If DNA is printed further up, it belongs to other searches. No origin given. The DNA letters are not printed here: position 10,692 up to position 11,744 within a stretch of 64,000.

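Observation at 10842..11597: Orphan SagB/ThcOx-type dehydrogenase without cyclodehydratase partners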

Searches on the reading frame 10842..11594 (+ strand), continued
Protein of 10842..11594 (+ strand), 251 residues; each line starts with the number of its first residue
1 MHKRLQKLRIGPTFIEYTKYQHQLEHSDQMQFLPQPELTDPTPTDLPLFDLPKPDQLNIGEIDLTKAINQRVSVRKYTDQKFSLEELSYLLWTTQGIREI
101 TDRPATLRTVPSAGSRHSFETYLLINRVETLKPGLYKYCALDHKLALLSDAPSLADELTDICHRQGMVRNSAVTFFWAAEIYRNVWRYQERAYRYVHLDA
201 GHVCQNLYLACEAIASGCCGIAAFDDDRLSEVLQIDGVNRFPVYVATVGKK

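Call 28: find_encoding_contigs(protein=P0014, flank=7000, max_places=2)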
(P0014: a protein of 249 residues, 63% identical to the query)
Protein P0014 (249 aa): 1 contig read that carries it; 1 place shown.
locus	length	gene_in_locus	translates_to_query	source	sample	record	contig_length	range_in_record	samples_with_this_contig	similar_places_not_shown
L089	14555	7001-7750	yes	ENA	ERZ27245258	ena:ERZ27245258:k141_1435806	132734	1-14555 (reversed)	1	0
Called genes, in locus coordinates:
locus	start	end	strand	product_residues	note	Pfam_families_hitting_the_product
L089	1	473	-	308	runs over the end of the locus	PF01156:IU_nuc_hydro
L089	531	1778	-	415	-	PF00155:Aminotran_1_2, PF00266:Aminotran_5, PF01053:Cys_Met_Meta_PP, PF01041:DegT_DnrJ_EryC1 (faint)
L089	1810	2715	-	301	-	PF00126:HTH_1, PF03466:LysR_substrate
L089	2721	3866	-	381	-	PF00155:Aminotran_1_2, PF00266:Aminotran_5, PF01053:Cys_Met_Meta_PP, PF01212:Beta_elim_lyase, PF01041:DegT_DnrJ_EryC1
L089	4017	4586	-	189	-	-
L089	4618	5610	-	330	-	PF00710:Asparaginase, PF17763:Asparaginase_C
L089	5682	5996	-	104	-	-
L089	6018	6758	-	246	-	PF01757:Acyl_transf_3 (faint), PF07786:HGSNAT_cat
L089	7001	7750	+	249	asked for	PF00881:Nitroreductase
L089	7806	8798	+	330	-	-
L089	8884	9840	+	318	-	PF03186:CobD_Cbib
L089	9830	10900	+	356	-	PF00155:Aminotran_1_2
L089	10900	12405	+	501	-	PF01656:CbiA, PF13500:AAA_26, PF07685:GATase_3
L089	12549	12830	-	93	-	PF13451:zf_Tbcl, PF23477:zf_Tbcl_2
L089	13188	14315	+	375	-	PF27675:YCF81_N, PF01938:TRAM (weak)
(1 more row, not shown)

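Call 32: search_protein_representatives(protein=window:10842-11594:+)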
Query: 251 residues. Proteins with E-value up to 0.001 (for the whole library): 12122; up to 1e-10: 5691; up to 1e-30: 408. The best 150 are listed.
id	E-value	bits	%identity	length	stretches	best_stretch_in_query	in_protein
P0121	2.2e-81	289.2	54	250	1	9-251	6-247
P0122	5.2e-80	284.7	56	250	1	8-251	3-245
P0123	7.3e-70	251.4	48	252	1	8-250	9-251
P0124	3.7e-68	245.9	51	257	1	10-251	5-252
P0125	3.4e-67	242.7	50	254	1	10-250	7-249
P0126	6.9e-67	241.7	49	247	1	9-251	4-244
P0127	2.3e-66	240.0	49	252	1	9-251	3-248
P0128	5.4e-65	235.5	47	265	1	4-250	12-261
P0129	1.6e-63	230.7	50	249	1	26-251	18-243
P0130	4.1e-62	226.1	46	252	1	9-250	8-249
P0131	3.7e-60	219.6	35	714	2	45-250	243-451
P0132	1.3e-59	217.9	35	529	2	15-251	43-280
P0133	1.9e-59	217.3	47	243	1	9-251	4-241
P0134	2.9e-59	216.7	42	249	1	11-251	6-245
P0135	1.6e-58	214.3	45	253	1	11-250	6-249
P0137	7.8e-58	212.0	46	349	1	25-250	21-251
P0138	5.7e-57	209.2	46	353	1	27-250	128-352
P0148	3.8e-55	203.2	47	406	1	27-250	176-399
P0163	9.7e-53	195.3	44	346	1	26-250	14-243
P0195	5.4e-49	183.1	43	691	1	26-250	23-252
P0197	1.1e-48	182.0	42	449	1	27-250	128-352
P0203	4.1e-48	180.2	46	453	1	61-250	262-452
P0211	2.9e-47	177.4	41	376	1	13-250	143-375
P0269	2.6e-41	157.9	42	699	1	23-250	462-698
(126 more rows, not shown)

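Call 38: search_solved_structures(query=A1, max_evalue=0.001, show_alignments=5)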
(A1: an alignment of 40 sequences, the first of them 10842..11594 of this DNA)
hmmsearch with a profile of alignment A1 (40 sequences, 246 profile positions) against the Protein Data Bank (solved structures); distinct sequences matched with E-value up to 0.001: 14.
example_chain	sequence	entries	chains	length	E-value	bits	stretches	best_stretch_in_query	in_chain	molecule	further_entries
3eo7_A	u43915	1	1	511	1.4e-55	191.6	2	56-244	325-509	Putative Nitroreductase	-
5lq4_A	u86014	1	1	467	2.4e-24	89.3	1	42-237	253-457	CyaGox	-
8pz5_A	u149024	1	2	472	2.5e-24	89.2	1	42-237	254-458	SagB-type dehydrogenase domain protein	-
5lq4_B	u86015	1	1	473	2.5e-24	89.2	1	42-237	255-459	CyaGox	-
7ly5_B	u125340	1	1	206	2e-16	63.3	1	58-234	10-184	BmdC, oxidase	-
7ly7_B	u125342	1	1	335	4.7e-16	62.1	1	57-234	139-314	BmdC, Oxidase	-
7ly4_A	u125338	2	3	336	4.8e-16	62.1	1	57-234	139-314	BmdC, Oxidase | BmdC, NRPS oxidase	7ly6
8cqs_A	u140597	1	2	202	1.5e-14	57.2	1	40-231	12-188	Nitroreductase-like protein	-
3hoi_A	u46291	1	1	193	3.4e-13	52.8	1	41-228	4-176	FMN-dependent nitroreductase BF3017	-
3hj9_A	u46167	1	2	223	2e-08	37.1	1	38-234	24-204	Oxidoreductase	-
4dn2_A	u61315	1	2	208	4.7e-07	32.6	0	185-235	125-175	Nitroreductase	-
6gos_C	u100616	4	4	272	6.6e-07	32.2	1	102-236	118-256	Microcin B17-processing protein McbC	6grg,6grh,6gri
4g8s_A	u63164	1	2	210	5.8e-06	29.1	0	185-234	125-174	Nitroreductase family protein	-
3n2s_A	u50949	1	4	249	0.00013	24.6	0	145-227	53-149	NADPH-dependent nitro/flavin reductase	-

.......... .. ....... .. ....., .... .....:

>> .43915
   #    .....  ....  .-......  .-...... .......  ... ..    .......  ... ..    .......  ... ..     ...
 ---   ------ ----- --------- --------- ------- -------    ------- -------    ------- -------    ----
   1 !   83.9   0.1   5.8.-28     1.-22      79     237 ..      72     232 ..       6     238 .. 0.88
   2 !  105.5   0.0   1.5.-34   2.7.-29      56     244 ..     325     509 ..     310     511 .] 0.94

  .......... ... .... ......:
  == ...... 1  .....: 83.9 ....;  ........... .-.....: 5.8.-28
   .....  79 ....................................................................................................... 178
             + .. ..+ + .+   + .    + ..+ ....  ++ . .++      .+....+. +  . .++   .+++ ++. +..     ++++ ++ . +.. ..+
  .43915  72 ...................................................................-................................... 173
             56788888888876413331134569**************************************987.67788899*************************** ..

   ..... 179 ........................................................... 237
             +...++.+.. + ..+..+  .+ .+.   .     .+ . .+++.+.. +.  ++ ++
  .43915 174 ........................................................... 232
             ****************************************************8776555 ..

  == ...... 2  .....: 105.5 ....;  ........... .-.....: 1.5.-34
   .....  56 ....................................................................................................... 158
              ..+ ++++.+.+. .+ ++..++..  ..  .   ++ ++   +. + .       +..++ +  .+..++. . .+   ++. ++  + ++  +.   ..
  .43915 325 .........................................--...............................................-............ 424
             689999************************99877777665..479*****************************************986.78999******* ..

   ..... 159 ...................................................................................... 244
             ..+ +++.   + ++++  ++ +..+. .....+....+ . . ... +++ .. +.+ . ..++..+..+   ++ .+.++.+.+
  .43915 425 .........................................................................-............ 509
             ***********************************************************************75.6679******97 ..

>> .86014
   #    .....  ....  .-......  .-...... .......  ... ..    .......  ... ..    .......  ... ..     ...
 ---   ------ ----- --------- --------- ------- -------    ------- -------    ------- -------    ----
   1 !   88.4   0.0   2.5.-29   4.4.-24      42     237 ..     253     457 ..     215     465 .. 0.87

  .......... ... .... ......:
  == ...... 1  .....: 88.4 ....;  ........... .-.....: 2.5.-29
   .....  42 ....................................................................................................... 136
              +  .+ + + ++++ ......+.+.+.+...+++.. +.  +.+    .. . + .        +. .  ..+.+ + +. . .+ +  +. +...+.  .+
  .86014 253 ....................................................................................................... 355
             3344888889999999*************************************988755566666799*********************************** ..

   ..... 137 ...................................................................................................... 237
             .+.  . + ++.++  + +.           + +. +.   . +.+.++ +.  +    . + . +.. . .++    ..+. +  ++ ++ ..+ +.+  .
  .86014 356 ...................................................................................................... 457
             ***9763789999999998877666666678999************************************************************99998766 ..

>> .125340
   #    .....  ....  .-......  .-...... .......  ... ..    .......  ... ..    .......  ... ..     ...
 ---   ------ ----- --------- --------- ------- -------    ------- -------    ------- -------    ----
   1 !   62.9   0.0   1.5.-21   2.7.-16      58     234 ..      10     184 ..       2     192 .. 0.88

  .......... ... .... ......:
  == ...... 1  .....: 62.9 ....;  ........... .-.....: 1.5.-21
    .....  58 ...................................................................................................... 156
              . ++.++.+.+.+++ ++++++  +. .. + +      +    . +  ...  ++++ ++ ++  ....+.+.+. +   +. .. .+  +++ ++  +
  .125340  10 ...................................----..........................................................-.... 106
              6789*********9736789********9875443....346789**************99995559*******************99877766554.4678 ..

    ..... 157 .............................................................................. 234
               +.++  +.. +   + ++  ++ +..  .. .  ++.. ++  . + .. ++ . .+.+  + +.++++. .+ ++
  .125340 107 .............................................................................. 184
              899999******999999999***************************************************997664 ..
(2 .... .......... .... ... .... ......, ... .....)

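Call 52: search_protein_families(library=pfam, proteins=[P0138, P0148, P0131, P0195, P0269, P0203, P0137, P0163, P0197, P0211], max_evalue=0.001)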
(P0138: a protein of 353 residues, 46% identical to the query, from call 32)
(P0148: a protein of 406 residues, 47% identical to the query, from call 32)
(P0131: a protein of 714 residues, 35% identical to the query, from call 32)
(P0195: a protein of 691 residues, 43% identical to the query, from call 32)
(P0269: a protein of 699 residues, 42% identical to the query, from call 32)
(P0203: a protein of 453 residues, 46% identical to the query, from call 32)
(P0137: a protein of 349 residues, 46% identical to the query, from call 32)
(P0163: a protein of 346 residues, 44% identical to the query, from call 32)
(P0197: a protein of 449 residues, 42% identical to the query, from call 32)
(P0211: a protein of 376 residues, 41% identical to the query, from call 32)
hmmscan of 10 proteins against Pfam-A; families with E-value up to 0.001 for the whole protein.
P0138 (353 aa): 2 families
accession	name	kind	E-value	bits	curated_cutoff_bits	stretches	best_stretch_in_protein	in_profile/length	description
PF00881.29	Nitroreductase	-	8e-32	111.2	23.5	1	169-352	1-167/167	Nitroreductase family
PF14512.11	TM1586_NiRdase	-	5.2e-05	23.4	27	0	298-332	80-115/215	Putative TM nitroreductase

P0148 (406 aa): 1 family
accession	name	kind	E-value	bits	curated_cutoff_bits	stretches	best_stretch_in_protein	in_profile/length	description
PF00881.29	Nitroreductase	-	2.5e-25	90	23.5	1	219-399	3-167/167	Nitroreductase family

P0131 (714 aa): 2 families
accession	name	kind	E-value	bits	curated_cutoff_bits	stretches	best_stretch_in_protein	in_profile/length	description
PF00881.29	Nitroreductase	-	3.9e-42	144.7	23.5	2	535-712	1-167/167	Nitroreductase family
PF14512.11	TM1586_NiRdase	-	0.00032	20.8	27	0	533-557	4-28/215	Putative TM nitroreductase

P0195 (691 aa): 11 families
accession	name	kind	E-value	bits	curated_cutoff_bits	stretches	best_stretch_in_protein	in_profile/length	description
PF00881.29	Nitroreductase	-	5.2e-19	69.5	23.5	1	65-252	1-167/167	Nitroreductase family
PF14691.11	Fer4_20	-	6.6e-19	68.2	25.8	1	291-388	15-112/113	Dihydroprymidine dehydrogenase domain II, 4Fe-4S cluster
PF07992.20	Pyr_redox_2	-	5.3e-13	49.5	26.1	1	402-564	2-176/291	Pyridine nucleotide-disulphide oxidoreductase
PF13450.12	NAD_binding_8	-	2.2e-07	31.5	21.9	1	405-437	1-33/68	NAD(P)-binding Rossmann-like domain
PF01266.30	DAO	-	1.2e-06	28.8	27.9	1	402-438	1-38/353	FAD dependent oxidoreductase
PF00070.33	Pyr_redox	-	2.2e-06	28.5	22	1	402-434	1-33/82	Pyridine nucleotide-disulphide oxidoreductase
PF12831.13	FAD_oxidored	-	1.4e-05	25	27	1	403-438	2-37/416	FAD dependent oxidoreductase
PF03486.20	HI0933_like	-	9.5e-05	22.4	50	1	402-435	2-35/244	HI0933-like protein Rossmann domain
PF13738.12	Pyr_redox_3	-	0.00012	21.9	30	0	405-434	2-32/305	Pyridine nucleotide-disulphide oxidoreductase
PF00890.30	FAD_binding_2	-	0.00019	21.2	20.4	1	403-438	2-37/414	FAD binding domain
PF01494.25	FAD_binding_3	-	0.00088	19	22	0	402-440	3-41/349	FAD binding domain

P0269 (699 aa): 2 families
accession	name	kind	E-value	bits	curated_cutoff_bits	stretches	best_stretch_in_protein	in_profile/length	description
PF00067.27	p450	-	5e-80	269.9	22.8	1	25-427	20-442/462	Cytochrome P450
PF00881.29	Nitroreductase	-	1.2e-16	61.7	23.5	1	507-697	1-166/167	Nitroreductase family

P0203 (453 aa): 2 families
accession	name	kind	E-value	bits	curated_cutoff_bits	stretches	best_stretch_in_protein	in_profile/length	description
PF00881.29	Nitroreductase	-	3.1e-24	86.5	23.5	1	269-451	1-166/167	Nitroreductase family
PF14512.11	TM1586_NiRdase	-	7.5e-05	22.9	27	0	264-285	1-22/215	Putative TM nitroreductase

P0137 (349 aa): 2 families
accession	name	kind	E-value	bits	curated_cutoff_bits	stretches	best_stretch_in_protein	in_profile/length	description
PF00881.29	Nitroreductase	-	2.4e-26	93.4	23.5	1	64-251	1-167/167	Nitroreductase family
PF11954.13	DUF3471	-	3.4e-06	27.8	29.3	1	262-336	9-89/103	Domain of unknown function (DUF3471)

P0163 (346 aa): 1 family
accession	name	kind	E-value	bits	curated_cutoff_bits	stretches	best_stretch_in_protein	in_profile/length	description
PF00881.29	Nitroreductase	-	6.2e-23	82.2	23.5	1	56-243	1-167/167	Nitroreductase family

P0197 (449 aa): 1 family
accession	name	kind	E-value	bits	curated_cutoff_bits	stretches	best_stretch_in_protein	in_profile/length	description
PF00881.29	Nitroreductase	-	1.6e-22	80.9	23.5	1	171-352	3-167/167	Nitroreductase family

P0211 (376 aa): 1 family
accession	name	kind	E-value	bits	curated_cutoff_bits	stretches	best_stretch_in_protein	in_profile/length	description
PF00881.29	Nitroreductase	-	1.3e-27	97.5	23.5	1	195-375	1-167/167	Nitroreductase family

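Call 56: find_encoding_contigs(protein=P0003, flank=7000, max_places=2)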
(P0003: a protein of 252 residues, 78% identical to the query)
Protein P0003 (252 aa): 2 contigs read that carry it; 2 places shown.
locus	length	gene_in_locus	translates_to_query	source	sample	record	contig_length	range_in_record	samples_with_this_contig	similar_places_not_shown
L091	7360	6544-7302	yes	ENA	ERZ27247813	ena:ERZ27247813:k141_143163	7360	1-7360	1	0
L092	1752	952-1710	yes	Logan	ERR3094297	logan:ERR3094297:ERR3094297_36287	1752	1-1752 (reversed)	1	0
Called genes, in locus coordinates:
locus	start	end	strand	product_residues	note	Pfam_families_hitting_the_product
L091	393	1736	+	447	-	PF01546:Peptidase_M20, PF07687:M20_dimer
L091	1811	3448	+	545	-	PF05496:RuvB_N (faint), PF13177:DNA_pol3_delta2, PF13604:AAA_30 (faint), PF00004:AAA, PF13401:AAA_22 (weak), PF22608:DNAX_ATPase_lid, PF12169:DNA_pol3_gamma3 (weak)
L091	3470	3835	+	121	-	PF02575:YbaB_DNA_bd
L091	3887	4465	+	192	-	PF21176:RecR_HhH, PF02132:RecR_ZnF, PF01751:Toprim, PF13662:Toprim_4, PF21175:RecR_C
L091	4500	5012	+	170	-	PF13527:Acetyltransf_9 (faint), PF13673:Acetyltransf_10, PF00583:Acetyltransf_1, PF13508:Acetyltransf_7, PF08445:FR47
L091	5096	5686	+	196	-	PF00574:CLP_protease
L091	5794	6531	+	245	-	PF00881:Nitroreductase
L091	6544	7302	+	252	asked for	PF00881:Nitroreductase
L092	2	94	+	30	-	?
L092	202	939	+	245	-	PF00881:Nitroreductase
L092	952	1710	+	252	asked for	PF00881:Nitroreductase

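Call 60: search_protein_families(library=pfam, alignment_id=A3, max_evalue=0.00001)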
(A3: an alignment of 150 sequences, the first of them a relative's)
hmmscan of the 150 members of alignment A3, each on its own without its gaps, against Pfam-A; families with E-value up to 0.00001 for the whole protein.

A. member 1, L007:8585-9478:- (297 aa): 0 families

B. families by the number of members that match (of 150 scanned): 171 families (the first 25 are shown)
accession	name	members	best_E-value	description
PF03023.19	MurJ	15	1.1e-96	Lipid II flippase MurJ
PF01554.23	MatE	13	1e-65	MatE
PF00583.31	Acetyltransf_1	5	1.4e-16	Acetyltransferase (GNAT) family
PF13508.13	Acetyltransf_7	5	1.1e-12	Acetyltransferase (GNAT) domain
PF11731.14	Cdd1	4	1.3e-32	Pathogenicity locus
PF00005.33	ABC_tran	4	1.5e-26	ABC transporter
PF01928.26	CYTH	4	2.1e-22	CYTH domain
PF00580.27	UvrD-helicase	4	1.5e-12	UvrD/REP helicase N-terminal domain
PF13361.12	UvrD_C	4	6.3e-12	UvrD-like helicase C-terminal domain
PF13538.12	UvrD_C_2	4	7.1e-11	UvrD-like helicase C-terminal domain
PF13527.13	Acetyltransf_9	4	1.4e-10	Acetyltransferase (GNAT) domain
PF13245.12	AAA_19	4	1.2e-08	AAA domain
PF00300.27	His_Phos_1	3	8.1e-40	Histidine phosphatase superfamily (branch 1)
PF08241.18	Methyltransf_11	3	4.4e-20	Methyltransferase domain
PF13649.12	Methyltransf_25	3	5.8e-15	Methyltransferase domain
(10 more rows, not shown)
